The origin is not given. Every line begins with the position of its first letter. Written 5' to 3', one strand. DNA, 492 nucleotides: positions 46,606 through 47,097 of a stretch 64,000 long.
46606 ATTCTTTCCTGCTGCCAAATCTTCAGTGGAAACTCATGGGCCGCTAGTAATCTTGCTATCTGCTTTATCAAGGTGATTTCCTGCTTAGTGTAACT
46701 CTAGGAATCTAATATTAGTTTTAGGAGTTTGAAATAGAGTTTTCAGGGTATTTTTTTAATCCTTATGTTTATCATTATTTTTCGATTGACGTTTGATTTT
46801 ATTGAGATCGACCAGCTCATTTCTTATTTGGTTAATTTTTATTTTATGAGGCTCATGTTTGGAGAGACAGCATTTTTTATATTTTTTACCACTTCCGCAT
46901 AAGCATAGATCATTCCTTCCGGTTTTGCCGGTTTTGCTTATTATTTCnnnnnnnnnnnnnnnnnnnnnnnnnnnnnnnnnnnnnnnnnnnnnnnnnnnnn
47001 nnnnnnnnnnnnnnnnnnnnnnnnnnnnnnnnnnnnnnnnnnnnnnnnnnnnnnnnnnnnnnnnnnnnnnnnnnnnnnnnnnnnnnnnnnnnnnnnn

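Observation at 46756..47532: Uncharacterised Cys-rich SEC-C-motif protein as third, possibly novel, gene of the CBASS-like operon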

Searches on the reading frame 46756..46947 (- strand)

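Call 35: search_protein_families(library=padloc, proteins=[window:46756-46947:-], max_evalue=0.01)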
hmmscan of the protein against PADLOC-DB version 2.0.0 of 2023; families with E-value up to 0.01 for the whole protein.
window:46756-46947:- (63 aa): 6 families
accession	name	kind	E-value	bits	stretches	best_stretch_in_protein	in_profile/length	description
PDLC00833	E1-E2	-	3.1e-08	31.4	1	4-58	167-219/222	E1-E2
PDLC04917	PDC-S12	-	2e-07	29.1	1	3-28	192-217/218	-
PDLC00872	E2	-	4.4e-07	27.6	1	5-51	164-211/216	E2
PDLC00865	E2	-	7.6e-07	26.7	1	2-50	164-213/219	E2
PDLC00871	E2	-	0.00052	17.8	1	2-56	164-216/241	E2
PDLC00861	E2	-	0.0036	14.8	1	14-58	181-227/232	E2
